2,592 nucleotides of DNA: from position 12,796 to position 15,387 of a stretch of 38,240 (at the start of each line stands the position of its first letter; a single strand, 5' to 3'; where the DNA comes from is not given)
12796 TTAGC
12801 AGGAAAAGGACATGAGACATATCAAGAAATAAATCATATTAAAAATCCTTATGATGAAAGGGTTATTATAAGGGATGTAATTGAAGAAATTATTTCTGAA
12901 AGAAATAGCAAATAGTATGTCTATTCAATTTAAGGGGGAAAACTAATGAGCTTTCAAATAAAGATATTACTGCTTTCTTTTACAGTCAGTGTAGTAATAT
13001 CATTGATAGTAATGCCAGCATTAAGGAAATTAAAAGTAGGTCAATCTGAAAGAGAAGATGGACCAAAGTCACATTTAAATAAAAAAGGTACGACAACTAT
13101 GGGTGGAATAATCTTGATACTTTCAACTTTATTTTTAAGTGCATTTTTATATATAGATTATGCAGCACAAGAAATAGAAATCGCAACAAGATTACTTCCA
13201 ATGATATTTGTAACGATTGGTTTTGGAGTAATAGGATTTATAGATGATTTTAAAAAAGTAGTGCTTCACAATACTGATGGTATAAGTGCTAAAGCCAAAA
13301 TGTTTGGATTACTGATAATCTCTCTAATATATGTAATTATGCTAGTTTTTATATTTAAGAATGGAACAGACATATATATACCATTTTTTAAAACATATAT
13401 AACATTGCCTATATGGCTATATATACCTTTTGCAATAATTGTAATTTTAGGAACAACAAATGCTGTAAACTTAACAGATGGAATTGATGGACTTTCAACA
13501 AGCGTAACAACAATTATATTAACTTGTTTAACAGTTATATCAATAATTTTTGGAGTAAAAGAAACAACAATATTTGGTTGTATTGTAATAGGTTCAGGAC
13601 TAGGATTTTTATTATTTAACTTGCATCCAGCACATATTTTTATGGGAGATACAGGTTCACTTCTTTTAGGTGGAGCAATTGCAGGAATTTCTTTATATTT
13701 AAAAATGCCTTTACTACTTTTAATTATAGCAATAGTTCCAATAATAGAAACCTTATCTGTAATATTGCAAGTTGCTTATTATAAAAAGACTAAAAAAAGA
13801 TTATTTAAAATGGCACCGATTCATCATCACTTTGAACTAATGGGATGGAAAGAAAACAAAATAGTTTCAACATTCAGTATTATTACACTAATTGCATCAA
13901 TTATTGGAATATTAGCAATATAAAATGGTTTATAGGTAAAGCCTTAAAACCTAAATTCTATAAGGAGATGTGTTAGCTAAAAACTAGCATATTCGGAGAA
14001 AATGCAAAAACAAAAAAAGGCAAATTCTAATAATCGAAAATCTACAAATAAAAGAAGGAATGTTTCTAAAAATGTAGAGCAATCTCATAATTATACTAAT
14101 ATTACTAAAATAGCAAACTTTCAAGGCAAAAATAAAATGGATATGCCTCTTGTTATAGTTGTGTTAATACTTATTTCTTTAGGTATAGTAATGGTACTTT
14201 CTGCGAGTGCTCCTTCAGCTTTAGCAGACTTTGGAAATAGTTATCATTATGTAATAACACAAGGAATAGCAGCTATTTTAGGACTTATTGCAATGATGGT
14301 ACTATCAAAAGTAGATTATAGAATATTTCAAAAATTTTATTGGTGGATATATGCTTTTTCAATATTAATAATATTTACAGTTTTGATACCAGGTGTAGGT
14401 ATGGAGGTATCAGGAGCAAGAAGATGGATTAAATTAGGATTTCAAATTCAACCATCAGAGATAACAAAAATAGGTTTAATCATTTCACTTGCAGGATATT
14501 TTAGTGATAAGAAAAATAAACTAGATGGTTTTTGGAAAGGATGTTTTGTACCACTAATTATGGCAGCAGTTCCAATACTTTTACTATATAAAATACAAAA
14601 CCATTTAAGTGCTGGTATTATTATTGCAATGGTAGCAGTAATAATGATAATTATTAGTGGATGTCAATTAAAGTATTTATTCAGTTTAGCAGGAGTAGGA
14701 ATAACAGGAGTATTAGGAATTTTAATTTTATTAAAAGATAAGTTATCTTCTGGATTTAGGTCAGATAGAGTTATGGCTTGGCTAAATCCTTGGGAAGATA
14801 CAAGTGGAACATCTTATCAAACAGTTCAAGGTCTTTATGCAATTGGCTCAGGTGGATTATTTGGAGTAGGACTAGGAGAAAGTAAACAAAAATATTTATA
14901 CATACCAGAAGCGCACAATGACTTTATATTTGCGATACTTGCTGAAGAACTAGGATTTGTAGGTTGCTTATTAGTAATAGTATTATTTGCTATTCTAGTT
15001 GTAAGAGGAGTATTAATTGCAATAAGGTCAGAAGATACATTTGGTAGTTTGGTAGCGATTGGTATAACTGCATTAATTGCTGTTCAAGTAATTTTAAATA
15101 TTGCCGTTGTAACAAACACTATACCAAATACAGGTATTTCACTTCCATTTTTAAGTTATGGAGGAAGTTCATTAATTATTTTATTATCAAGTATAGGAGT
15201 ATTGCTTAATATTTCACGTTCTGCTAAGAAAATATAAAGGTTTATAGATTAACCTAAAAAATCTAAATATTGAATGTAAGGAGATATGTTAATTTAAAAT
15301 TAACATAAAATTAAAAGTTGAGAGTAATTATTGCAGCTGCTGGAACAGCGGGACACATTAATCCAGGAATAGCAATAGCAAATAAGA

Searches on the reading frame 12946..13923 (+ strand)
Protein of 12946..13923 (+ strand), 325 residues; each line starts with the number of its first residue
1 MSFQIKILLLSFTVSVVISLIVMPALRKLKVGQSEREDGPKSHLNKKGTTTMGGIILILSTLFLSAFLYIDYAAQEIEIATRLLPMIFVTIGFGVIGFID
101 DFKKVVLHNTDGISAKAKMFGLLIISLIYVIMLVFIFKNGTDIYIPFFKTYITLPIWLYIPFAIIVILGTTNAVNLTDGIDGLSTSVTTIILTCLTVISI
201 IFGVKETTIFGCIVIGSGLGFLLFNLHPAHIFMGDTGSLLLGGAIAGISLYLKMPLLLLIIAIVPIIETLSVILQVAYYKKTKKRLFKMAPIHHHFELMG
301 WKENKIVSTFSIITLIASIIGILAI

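Call 28: search_protein_families(library=pfam, proteins=[window:12946-13923:+], max_evalue=0.0001)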
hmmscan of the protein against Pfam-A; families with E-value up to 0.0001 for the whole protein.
window:12946-13923:+ (325 aa): 1 family
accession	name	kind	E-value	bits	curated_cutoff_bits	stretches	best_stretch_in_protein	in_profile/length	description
PF00953.26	Glycos_transf_4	-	3.1e-35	122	27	1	85-252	3-159/160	Glycosyl transferase family 4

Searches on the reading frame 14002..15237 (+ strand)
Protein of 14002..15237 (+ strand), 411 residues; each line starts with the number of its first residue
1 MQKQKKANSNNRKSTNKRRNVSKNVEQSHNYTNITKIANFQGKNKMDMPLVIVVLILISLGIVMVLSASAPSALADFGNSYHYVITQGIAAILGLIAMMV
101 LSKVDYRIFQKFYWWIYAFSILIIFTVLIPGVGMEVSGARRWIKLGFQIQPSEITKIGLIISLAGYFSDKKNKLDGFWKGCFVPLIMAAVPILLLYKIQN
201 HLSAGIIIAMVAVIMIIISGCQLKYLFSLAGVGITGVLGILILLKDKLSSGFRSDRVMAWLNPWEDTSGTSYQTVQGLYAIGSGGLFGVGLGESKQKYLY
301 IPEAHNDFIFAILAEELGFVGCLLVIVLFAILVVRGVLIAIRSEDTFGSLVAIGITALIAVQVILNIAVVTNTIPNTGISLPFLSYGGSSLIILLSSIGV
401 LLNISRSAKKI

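Call 28: search_protein_families(library=pfam, proteins=[window:14002-15237:+], max_evalue=0.0001)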
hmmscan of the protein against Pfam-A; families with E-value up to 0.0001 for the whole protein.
window:14002-15237:+ (411 aa): 1 family
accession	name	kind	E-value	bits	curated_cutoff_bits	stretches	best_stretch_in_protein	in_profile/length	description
PF01098.24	FTSW_RODA_SPOVE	-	1.1e-107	360.6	26.4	1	51-409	5-355/356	Cell cycle protein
